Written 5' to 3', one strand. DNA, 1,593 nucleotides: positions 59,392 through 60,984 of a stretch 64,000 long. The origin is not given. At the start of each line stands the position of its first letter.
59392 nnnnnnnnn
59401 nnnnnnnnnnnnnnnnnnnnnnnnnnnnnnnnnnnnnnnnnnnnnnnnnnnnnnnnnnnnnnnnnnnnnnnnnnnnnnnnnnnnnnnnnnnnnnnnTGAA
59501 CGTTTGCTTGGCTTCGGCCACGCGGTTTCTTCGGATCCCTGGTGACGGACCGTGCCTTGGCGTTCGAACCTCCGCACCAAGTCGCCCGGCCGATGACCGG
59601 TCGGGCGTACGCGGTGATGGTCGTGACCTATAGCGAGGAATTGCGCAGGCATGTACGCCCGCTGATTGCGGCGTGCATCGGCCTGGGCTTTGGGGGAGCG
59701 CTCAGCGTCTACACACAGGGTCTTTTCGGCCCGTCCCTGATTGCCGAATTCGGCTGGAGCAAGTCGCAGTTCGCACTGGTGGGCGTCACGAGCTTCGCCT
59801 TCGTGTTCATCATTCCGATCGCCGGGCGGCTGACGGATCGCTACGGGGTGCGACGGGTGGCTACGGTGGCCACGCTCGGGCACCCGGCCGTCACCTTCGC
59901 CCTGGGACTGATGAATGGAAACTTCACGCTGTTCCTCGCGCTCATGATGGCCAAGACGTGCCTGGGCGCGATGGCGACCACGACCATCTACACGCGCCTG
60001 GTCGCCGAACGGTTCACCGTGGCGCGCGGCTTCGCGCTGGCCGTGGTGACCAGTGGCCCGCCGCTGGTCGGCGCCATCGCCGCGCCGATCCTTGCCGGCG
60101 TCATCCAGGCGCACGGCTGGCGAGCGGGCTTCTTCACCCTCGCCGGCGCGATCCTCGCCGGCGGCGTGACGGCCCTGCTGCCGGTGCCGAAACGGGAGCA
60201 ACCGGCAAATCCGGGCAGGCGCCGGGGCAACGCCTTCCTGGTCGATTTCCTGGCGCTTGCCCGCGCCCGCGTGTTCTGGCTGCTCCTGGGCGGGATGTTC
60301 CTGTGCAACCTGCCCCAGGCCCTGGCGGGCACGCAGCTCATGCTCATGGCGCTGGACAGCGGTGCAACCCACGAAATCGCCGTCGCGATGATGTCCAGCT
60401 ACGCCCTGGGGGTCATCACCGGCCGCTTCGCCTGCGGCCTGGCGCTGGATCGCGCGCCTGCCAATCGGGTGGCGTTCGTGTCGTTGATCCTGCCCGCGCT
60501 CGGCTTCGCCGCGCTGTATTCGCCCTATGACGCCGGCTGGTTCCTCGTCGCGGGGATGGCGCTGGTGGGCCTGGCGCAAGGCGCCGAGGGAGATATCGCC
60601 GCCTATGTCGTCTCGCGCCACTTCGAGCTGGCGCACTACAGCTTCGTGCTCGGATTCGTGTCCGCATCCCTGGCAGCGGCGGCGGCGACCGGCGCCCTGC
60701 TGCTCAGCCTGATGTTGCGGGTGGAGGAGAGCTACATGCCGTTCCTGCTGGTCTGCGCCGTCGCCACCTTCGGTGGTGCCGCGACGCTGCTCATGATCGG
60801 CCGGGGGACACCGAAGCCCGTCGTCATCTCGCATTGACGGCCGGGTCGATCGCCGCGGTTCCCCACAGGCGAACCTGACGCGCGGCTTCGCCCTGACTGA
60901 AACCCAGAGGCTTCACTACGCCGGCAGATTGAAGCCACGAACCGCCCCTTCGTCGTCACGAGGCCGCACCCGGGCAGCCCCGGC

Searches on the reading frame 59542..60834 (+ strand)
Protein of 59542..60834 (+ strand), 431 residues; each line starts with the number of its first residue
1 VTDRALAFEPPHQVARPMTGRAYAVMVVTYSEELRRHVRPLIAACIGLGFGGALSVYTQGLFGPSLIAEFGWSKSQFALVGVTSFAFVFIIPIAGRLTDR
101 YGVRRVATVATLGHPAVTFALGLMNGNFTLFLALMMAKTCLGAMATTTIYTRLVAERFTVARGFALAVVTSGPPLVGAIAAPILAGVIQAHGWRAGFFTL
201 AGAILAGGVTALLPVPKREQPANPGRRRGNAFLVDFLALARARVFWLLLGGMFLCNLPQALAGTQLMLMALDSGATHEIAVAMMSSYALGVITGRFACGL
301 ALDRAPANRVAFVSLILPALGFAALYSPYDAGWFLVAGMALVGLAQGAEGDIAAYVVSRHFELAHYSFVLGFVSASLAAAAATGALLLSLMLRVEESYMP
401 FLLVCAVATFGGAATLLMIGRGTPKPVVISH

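Call 40: search_protein_families(library=pfam, proteins=[window:59542-60834:+], max_evalue=0.001)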
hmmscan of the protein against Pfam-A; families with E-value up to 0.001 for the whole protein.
window:59542-60834:+ (431 aa): 1 family
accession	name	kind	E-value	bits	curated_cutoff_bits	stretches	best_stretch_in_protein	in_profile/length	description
PF07690.21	MFS_1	-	4.7e-31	108.4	33.4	2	50-325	3-285/347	Major Facilitator Superfamily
